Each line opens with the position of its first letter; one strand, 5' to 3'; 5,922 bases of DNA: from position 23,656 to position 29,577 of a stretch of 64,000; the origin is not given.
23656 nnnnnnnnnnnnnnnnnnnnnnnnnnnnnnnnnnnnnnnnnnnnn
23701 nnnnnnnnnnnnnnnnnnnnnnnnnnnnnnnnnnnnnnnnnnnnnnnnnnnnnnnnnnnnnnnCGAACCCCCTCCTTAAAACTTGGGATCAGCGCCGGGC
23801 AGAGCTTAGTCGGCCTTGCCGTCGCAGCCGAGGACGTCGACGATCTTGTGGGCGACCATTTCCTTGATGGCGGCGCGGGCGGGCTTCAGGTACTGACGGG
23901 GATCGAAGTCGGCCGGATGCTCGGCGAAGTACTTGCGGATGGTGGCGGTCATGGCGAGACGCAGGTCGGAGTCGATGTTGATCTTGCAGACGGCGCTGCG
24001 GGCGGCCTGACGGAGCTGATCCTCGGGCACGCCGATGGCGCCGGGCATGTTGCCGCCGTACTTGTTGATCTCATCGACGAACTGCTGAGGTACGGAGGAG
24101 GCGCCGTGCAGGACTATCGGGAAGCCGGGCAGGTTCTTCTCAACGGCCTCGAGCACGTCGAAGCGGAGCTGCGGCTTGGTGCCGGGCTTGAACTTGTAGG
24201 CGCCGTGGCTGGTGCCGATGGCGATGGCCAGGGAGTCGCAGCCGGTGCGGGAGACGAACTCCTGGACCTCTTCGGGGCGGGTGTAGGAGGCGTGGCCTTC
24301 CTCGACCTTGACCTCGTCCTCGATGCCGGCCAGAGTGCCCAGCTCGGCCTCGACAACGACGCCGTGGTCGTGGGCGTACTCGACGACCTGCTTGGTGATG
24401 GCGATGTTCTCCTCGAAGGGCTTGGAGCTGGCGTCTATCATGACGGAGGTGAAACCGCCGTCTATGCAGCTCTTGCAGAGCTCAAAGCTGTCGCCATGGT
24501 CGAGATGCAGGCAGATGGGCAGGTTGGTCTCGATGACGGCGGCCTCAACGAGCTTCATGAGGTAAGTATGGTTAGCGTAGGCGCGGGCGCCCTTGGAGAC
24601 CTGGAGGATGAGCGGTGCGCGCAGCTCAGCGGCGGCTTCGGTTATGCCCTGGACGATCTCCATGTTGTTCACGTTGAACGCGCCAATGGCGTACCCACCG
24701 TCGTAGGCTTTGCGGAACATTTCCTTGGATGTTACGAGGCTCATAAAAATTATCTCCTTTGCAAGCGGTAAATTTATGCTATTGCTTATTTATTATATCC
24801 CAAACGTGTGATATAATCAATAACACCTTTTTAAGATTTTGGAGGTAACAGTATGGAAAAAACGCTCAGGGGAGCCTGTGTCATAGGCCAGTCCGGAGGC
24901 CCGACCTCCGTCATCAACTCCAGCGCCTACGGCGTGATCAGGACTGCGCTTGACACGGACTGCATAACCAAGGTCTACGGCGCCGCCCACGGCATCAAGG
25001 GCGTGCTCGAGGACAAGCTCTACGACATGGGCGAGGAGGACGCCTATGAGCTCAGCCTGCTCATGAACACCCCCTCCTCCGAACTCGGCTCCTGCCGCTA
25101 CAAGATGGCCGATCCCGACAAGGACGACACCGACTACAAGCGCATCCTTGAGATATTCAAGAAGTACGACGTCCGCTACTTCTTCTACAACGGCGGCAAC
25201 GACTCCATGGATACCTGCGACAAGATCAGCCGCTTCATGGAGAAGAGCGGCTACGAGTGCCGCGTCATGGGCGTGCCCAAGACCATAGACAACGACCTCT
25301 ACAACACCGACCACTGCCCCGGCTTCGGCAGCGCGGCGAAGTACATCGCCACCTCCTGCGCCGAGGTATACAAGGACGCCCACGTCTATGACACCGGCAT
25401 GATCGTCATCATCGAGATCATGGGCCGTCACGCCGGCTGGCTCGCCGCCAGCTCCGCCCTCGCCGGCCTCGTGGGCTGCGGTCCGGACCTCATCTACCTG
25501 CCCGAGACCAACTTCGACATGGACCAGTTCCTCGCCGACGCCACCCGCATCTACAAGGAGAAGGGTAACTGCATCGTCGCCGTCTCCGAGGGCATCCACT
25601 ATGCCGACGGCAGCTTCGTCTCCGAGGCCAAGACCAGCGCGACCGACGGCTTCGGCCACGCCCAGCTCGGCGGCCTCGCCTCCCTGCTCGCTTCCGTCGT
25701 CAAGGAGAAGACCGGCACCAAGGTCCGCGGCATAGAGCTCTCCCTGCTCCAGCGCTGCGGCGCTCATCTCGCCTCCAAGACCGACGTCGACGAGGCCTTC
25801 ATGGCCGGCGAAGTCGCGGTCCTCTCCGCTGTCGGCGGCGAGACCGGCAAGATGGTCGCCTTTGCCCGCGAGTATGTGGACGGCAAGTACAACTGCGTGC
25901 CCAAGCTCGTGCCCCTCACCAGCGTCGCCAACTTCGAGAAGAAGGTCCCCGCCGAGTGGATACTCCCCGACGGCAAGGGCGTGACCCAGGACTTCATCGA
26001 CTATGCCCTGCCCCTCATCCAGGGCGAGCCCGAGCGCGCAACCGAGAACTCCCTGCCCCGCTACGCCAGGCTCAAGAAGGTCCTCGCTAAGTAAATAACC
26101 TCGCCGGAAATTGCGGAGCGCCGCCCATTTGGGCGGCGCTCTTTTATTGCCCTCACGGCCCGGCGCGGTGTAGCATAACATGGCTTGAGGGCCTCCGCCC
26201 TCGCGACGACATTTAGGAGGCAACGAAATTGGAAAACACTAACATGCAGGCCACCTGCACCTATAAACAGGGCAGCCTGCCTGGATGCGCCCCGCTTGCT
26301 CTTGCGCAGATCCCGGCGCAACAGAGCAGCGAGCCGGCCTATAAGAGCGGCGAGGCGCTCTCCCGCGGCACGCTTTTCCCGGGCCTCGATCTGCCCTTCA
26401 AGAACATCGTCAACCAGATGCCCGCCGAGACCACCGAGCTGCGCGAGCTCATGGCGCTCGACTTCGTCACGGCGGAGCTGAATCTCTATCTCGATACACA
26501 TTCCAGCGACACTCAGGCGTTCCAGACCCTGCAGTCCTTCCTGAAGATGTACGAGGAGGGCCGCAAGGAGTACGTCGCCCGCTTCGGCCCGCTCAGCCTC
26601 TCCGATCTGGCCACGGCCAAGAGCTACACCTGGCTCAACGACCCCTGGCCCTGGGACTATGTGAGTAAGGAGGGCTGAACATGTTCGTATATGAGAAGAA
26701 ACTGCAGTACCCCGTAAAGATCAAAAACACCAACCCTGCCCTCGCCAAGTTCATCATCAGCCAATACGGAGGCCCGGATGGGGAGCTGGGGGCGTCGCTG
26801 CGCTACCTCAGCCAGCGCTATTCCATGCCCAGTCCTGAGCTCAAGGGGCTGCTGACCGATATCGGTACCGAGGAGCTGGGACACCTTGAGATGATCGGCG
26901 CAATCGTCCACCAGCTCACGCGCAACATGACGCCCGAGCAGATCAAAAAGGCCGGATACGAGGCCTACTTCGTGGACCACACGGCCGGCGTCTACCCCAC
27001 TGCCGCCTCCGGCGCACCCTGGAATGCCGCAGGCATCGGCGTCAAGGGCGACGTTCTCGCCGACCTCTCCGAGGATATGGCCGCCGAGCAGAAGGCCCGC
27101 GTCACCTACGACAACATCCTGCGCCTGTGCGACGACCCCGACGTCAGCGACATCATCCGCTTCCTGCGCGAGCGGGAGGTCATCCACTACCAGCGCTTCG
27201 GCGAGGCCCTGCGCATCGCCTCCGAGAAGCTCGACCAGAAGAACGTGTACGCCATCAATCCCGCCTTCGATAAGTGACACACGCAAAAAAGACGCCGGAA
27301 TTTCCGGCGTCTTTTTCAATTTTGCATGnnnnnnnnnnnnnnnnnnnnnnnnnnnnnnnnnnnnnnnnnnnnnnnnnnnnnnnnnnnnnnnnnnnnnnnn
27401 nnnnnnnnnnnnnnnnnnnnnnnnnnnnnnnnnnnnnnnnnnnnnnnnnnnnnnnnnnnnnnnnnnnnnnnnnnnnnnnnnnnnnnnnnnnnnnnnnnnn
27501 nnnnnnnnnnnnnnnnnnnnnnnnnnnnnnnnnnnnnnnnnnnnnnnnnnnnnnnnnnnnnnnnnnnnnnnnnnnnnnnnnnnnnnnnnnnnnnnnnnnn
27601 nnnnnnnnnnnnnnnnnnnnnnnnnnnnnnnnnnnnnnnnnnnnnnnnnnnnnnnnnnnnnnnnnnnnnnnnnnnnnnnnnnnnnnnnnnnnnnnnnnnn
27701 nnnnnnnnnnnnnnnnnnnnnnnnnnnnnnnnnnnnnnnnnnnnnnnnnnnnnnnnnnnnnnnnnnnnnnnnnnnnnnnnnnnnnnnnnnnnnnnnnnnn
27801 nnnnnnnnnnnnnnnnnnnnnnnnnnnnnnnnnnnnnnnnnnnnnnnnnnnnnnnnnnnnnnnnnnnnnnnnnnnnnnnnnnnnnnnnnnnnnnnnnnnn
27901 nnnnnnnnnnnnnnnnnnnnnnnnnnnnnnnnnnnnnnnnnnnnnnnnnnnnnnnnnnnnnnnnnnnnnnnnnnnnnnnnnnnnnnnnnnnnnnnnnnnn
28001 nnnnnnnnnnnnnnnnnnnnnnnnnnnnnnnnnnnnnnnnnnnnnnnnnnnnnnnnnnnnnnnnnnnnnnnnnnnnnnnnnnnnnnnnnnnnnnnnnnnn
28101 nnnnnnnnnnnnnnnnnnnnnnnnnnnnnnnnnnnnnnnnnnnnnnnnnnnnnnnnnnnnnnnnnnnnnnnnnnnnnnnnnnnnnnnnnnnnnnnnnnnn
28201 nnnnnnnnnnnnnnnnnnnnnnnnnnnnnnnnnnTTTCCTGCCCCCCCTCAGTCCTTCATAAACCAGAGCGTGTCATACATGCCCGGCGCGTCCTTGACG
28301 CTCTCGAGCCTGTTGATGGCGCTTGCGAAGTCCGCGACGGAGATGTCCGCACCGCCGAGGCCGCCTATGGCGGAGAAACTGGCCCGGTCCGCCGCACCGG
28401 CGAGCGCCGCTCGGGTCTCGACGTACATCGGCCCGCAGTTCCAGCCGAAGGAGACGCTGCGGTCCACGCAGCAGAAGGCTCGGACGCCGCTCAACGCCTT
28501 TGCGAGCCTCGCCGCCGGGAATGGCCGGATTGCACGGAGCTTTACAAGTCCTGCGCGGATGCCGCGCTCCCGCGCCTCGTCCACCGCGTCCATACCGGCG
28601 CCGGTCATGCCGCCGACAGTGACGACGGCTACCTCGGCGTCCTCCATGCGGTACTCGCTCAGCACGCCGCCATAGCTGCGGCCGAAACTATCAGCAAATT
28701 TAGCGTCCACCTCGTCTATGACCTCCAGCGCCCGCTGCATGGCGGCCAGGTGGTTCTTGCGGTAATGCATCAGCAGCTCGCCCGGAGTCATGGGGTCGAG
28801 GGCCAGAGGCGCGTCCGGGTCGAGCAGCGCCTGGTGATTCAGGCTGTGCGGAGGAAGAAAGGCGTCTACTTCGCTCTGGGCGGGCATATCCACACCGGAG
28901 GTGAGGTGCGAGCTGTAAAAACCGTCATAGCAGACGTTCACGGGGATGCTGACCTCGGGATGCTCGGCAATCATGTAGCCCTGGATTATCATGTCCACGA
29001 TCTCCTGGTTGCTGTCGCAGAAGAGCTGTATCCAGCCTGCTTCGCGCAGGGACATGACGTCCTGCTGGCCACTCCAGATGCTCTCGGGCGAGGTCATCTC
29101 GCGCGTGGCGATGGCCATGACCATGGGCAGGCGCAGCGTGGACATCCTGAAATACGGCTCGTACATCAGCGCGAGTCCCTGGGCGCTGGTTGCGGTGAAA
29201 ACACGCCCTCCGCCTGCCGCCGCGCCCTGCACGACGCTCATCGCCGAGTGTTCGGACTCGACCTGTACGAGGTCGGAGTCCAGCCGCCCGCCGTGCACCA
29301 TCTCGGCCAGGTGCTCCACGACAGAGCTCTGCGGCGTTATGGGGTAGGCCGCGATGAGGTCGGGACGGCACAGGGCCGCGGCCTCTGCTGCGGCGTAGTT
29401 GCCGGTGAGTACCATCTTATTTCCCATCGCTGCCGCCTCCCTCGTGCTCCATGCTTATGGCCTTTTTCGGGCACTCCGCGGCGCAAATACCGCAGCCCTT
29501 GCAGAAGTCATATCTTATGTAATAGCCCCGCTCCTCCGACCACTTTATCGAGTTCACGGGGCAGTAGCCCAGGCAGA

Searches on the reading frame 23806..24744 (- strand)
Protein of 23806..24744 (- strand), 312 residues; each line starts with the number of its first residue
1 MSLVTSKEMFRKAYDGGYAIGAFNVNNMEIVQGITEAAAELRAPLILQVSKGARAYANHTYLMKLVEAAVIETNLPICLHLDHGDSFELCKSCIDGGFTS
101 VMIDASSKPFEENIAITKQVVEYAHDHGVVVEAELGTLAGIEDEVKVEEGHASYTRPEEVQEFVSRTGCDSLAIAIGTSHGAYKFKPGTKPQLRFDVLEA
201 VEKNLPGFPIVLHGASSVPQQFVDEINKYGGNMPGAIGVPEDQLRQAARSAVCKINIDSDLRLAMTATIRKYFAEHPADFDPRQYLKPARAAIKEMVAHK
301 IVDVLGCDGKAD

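Call 79: search_protein_families(library=pfam, proteins=[window:23806-24744:-], max_evalue=0.00001)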
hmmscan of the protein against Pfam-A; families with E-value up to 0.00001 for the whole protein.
window:23806-24744:- (312 aa): 1 family
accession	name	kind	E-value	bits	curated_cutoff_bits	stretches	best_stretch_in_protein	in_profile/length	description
PF01116.26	F_bP_aldolase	-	5.6e-105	351.3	25.5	1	4-310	1-277/277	Fructose-bisphosphate aldolase class-II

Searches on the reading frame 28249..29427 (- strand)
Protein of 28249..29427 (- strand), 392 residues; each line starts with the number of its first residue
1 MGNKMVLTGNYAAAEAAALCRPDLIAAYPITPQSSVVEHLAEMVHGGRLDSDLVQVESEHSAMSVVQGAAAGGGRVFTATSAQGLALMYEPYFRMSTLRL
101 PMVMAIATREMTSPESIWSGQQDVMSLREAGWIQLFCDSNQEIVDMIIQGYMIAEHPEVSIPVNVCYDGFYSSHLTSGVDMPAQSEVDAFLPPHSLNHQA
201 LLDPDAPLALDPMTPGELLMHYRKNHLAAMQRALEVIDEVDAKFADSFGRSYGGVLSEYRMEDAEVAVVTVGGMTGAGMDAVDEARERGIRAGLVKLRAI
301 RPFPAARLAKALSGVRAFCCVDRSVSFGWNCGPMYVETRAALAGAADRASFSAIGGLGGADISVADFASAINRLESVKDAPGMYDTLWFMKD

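Call 79: search_protein_families(library=pfam, proteins=[window:28249-29427:-], max_evalue=0.00001)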
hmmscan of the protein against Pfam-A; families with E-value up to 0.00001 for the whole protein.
window:28249-29427:- (392 aa): 2 families
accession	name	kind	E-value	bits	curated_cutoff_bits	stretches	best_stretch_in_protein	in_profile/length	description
PF01855.24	POR_N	-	2.1e-60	204.8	27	1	16-240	2-229/231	Pyruvate flavodoxin/ferredoxin oxidoreductase, thiamine diP-bdg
PF17147.9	PFOR_II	-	1.2e-25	90.3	27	1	264-366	1-101/102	Pyruvate:ferredoxin oxidoreductase core domain II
